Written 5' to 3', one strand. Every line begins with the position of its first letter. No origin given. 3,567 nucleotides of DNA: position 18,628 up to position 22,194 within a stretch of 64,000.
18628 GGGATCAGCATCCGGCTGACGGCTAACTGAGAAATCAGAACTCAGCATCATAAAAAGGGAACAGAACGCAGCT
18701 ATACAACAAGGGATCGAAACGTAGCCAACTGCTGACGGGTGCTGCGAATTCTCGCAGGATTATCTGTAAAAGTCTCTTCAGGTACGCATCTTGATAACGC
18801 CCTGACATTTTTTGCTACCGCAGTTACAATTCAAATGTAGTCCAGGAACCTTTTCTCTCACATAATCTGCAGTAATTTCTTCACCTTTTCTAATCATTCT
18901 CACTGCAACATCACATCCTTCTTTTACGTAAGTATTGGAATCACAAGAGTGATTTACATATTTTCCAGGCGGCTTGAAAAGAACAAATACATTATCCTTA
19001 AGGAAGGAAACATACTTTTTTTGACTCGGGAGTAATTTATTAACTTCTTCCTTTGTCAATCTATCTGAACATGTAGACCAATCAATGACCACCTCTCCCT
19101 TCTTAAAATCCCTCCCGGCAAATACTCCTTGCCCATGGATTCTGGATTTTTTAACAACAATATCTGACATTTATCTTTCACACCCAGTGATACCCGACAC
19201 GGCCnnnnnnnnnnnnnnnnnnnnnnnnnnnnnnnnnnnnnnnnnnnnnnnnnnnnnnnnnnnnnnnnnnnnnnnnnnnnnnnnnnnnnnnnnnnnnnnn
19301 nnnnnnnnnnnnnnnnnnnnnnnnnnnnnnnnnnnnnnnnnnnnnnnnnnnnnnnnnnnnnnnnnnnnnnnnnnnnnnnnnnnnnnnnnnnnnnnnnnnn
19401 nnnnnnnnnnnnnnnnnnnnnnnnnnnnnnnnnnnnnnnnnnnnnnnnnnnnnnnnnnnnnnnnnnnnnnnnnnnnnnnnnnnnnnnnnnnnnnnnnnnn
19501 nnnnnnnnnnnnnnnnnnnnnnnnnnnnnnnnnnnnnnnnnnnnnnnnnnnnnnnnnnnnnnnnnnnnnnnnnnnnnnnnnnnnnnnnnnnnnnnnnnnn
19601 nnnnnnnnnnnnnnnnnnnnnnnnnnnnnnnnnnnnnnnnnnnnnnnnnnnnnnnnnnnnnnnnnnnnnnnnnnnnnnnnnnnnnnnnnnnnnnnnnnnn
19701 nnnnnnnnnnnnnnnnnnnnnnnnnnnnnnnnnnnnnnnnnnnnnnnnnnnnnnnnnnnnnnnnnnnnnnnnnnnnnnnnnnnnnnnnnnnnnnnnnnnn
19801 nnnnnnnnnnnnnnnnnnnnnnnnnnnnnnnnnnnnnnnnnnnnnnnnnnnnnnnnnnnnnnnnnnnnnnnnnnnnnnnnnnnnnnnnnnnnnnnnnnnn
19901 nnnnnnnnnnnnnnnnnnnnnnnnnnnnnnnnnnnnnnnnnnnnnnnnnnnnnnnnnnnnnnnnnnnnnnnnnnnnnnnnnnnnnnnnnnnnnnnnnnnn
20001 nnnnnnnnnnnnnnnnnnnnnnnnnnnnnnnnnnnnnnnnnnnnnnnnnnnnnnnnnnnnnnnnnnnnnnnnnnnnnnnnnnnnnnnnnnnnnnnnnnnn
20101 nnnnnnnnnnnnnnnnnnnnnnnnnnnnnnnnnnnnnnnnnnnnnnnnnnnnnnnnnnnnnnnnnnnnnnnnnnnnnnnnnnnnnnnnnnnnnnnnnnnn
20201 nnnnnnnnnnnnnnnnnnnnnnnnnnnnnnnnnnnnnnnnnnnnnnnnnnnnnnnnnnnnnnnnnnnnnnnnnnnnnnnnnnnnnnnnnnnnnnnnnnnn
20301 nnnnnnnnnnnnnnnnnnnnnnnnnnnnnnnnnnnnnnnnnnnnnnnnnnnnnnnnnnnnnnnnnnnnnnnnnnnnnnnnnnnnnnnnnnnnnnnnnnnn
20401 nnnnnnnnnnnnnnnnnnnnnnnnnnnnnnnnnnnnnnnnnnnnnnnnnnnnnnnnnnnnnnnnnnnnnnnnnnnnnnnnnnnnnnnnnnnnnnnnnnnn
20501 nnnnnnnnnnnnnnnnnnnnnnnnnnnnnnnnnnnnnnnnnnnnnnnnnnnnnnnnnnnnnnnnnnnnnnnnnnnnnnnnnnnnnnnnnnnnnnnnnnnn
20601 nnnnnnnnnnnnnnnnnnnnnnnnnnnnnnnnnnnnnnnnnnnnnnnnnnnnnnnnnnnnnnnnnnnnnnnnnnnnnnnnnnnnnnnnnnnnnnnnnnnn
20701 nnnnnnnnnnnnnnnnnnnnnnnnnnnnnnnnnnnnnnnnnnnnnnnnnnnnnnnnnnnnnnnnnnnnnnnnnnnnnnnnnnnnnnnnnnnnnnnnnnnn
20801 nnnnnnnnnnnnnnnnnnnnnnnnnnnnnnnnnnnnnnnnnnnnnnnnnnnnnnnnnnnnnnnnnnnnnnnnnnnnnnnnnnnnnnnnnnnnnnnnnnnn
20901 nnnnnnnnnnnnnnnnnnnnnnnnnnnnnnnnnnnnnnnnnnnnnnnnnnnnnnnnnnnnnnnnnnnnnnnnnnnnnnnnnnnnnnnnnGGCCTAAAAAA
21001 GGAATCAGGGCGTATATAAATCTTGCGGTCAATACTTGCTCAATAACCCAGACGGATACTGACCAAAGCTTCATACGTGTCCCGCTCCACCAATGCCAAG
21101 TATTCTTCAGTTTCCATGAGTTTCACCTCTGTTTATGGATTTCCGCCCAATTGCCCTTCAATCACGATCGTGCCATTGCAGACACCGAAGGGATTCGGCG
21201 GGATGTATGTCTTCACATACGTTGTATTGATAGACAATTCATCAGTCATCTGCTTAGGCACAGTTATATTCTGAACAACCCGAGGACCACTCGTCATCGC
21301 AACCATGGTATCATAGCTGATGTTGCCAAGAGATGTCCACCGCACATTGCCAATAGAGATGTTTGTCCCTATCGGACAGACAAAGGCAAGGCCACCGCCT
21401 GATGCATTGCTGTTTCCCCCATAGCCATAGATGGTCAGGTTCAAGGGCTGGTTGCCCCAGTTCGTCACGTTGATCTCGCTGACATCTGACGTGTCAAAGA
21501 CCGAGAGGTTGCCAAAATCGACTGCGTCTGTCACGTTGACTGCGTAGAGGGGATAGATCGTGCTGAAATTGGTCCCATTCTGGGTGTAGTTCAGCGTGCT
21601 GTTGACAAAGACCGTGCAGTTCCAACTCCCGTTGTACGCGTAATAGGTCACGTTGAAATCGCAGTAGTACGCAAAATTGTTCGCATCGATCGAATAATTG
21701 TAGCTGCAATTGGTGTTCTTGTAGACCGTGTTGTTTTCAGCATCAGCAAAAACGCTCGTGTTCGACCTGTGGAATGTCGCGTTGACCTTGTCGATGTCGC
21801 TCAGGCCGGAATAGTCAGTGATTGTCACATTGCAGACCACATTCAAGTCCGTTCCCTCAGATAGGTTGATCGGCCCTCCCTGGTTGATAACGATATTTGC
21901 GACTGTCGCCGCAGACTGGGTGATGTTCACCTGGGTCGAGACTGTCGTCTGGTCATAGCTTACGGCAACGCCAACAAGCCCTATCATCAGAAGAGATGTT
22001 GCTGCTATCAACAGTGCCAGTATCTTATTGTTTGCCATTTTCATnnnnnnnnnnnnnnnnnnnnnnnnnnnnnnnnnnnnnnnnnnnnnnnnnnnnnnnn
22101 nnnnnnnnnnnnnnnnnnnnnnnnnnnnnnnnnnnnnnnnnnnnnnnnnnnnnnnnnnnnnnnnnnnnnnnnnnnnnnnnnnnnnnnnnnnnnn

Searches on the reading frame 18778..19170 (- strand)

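Call 64: search_protein_families(library=pfam, proteins=[window:18778-19170:-], max_evalue=0.01)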
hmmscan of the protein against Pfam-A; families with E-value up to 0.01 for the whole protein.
window:18778-19170:- (130 aa): 1 family
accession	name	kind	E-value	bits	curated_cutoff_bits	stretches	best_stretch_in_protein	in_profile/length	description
PF00856.33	SET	-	5.2e-12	46.5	22.4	1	13-103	1-104/105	SET domain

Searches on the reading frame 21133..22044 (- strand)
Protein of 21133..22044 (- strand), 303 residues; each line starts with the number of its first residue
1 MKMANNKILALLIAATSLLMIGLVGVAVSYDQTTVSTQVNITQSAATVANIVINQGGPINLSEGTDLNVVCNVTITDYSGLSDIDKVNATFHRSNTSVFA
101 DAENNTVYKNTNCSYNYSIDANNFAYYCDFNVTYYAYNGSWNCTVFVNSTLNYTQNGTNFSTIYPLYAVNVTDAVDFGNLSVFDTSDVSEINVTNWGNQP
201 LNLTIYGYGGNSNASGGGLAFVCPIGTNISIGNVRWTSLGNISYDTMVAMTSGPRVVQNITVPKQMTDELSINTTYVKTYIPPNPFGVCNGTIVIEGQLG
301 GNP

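Call 8: search_protein_families(library=pfam, proteins=[window:21133-22044:-], max_evalue=1)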
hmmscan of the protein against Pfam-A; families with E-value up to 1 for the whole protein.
window:21133-22044:- (303 aa): 1 family
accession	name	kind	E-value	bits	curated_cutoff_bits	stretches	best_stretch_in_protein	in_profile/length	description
PF04533.18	Herpes_U44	-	0.039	14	25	1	32-111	95-175/202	Herpes virus U44 protein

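Call 9: search_protein_families(library=ncbifam, proteins=[window:21133-22044:-], max_evalue=1)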
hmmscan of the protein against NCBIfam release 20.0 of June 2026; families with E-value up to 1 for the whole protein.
window:21133-22044:- (303 aa): 1 family
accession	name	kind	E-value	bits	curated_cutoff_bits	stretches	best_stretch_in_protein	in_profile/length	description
NF051432.1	PepSY_MTB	domain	0.096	13.2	60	1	1-76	1-77/101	PepSY domain-containing protein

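Call 51: find_homologous_proteins(query=window:21133-22044:-)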
Query window:21133-22044:- (303 aa): 16 proteins with E <= 0.001 among 1426 candidates.
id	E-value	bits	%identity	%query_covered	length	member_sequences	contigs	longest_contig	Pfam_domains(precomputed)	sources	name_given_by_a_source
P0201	4.5e-192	655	100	99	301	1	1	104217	-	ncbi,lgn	ncbi:MAG: hypothetical protein ABIJ21_03820 [Nanoarchaeota archaeon]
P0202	1.3e-118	414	65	92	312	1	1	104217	-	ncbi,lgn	ncbi:MAG: hypothetical protein ABIJ21_03775 [Nanoarchaeota archaeon]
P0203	3.7e-106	373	58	97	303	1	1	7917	-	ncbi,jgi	jgi:hypothetical protein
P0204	2.0e-100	354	58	96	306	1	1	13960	-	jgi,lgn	jgi:hypothetical protein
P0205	5.2e-94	333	55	96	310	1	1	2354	-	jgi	jgi:hypothetical protein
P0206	3.5e-90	320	52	97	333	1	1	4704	-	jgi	jgi:hypothetical protein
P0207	3.4e-85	304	50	99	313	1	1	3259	-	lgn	-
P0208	1.8e-84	302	50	99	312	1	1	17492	-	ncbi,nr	ncbi:MAG: hypothetical protein KKG59_00915 [Nanoarchaeota archaeon]|nr:hypothetical protein [Nanoarc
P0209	5.0e-74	267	46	97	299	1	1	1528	-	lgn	-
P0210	1.8e-72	262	49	91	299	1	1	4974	-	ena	-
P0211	9.3e-72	260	45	98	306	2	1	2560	-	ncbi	ncbi:MAG: hypothetical protein ABIH41_04395 [Nanoarchaeota archaeon]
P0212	1.6e-65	239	44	96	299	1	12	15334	-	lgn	-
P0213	1.7e-47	180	39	97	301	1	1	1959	-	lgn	-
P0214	2.3e-37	147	35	96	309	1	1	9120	-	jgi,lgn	-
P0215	1.0e-30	125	33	78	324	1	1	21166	-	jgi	jgi:hypothetical protein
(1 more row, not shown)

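Call 60: predict_structure(alignment_id=A5)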
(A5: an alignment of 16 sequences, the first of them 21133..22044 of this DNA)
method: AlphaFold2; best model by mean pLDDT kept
length: 303 residues; sequences in the alignment: 16
mean_pLDDT: 81.7   pTM: 0.69
mean pLDDT of the five models: 81.7, 80.7, 80.1, 78.6, 74.4
residues with pLDDT >= 90: 98; 70-90: 147; 50-70: 44; < 50: 14
segments of 3 or more residues with pLDDT < 50: 1-3, 25-32
pLDDT, mean of each block of 10 residues (from residue 1): 58 77 53 52 80 93 91 92 91 95 93 93 94 93 94 91 92 67 75 88 82 71 83 86 86 74 80 83 73 78 48
secondary structure, 60 per line:
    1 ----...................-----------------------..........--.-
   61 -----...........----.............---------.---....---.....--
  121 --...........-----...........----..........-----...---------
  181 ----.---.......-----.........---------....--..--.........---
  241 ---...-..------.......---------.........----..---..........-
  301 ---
elements in order: H5-23 E47-53 E66-76 E84-93 E107-110 E114-118 E123-133 E139-149 E154-163 E169-171 E189-195 E201-209 E219-222 E234-237 E256-262 E272-280 E290-299
